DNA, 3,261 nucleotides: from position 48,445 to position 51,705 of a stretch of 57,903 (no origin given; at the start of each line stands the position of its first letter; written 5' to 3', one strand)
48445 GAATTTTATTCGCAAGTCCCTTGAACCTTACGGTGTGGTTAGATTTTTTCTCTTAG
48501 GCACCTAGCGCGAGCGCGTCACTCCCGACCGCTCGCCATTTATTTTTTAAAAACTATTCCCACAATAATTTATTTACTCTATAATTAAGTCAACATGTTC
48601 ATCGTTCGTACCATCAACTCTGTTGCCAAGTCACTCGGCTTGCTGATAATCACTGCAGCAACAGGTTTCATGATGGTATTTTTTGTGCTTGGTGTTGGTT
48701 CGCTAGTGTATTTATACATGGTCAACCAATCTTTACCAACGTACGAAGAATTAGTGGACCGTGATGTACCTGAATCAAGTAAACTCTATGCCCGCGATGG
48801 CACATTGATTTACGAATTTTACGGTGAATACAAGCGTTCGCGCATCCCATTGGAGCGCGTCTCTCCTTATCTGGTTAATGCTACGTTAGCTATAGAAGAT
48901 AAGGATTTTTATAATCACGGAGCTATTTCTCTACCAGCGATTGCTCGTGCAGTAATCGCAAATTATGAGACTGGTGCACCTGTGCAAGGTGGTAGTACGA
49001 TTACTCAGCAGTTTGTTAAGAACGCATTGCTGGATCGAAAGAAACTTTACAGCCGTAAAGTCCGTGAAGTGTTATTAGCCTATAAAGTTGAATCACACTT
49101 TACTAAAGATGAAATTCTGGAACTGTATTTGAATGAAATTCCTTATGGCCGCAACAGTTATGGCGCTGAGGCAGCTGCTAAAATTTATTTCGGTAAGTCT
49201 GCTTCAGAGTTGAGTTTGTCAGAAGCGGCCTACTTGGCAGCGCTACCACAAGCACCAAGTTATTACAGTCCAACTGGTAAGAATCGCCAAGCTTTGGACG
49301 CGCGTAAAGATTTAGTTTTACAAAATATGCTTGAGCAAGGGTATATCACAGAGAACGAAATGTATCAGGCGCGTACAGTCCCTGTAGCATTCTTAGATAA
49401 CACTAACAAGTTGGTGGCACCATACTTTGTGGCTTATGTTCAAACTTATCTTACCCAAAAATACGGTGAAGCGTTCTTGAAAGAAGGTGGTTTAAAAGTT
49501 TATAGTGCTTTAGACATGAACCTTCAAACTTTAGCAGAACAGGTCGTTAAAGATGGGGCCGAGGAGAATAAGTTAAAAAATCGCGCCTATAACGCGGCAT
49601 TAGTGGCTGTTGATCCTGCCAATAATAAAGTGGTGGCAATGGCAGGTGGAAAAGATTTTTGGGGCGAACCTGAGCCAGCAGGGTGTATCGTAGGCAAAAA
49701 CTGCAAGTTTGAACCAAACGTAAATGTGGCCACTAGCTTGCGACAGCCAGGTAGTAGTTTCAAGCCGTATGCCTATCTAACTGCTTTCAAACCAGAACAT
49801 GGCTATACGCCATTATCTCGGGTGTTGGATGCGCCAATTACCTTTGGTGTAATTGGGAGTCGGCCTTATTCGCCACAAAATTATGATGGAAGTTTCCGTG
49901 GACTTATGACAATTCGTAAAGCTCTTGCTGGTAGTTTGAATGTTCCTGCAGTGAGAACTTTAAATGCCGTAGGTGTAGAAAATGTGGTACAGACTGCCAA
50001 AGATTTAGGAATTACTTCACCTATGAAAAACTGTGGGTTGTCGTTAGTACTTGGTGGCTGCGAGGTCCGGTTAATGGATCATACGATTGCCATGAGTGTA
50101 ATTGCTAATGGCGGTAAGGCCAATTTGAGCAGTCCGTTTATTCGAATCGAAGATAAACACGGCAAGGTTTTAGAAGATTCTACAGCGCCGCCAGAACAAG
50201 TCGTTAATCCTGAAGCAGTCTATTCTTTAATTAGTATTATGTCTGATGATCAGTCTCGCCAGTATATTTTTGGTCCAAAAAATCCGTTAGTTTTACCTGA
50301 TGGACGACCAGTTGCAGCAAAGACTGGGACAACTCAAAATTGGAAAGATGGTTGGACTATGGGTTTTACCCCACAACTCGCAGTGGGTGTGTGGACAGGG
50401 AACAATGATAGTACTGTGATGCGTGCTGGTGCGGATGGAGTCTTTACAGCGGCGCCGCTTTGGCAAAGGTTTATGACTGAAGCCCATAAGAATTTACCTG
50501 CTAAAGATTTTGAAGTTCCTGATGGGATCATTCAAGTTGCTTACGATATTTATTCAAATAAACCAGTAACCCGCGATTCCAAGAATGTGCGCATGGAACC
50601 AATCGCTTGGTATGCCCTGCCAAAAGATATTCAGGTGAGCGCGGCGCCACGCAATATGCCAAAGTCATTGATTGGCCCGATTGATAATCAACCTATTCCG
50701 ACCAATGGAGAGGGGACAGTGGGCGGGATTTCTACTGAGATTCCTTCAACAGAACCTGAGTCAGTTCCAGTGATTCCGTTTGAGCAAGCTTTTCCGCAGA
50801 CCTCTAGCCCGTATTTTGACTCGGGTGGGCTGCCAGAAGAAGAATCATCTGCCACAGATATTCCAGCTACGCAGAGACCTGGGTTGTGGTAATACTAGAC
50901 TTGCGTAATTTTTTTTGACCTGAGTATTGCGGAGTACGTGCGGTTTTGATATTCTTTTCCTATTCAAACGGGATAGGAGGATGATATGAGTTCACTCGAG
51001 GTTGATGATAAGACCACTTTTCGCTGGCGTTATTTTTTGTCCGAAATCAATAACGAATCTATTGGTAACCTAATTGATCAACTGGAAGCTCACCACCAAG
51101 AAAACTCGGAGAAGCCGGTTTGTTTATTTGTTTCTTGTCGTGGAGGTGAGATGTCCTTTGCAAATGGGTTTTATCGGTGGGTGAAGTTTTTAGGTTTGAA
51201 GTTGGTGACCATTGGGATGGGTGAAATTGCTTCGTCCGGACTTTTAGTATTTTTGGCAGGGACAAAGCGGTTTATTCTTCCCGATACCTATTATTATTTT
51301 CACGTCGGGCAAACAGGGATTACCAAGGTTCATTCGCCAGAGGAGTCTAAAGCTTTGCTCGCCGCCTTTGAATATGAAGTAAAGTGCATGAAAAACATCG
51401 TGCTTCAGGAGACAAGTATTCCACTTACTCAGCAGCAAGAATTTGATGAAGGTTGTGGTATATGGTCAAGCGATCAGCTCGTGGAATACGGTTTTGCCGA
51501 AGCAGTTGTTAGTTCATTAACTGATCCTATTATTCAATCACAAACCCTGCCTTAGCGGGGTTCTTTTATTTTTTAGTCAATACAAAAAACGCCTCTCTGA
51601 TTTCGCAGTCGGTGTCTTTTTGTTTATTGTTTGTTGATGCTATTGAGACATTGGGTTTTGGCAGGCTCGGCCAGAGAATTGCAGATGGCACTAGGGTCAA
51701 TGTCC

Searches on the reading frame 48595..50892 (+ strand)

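Call 88: search_protein_families(library=pfam, proteins=[window:48595-50892:+], max_evalue=0.001)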
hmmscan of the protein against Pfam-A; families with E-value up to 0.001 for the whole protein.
window:48595-50892:+ (765 aa): 2 families
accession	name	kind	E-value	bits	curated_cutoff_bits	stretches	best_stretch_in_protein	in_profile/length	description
PF00912.28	Transgly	-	5.6e-62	208.8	27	1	69-245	2-177/178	Transglycosylase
PF00905.27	Transpeptidase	-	1.7e-16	60.7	22.1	1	335-596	2-273/299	Penicillin binding protein transpeptidase domain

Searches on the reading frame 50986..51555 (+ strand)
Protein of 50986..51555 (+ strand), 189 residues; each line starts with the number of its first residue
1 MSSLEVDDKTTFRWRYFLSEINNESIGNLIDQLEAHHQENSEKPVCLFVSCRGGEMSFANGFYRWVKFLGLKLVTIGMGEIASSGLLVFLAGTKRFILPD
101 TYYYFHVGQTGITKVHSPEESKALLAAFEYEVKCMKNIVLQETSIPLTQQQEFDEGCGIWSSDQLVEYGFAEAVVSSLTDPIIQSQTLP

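Call 88: search_protein_families(library=pfam, proteins=[window:50986-51555:+], max_evalue=0.001)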
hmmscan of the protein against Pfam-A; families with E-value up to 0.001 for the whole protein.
window:50986-51555:+ (189 aa): 1 family
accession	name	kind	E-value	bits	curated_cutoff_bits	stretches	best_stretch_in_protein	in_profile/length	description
PF00574.28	CLP_protease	-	6.9e-13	49.3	20.2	1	18-176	22-180/182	Clp protease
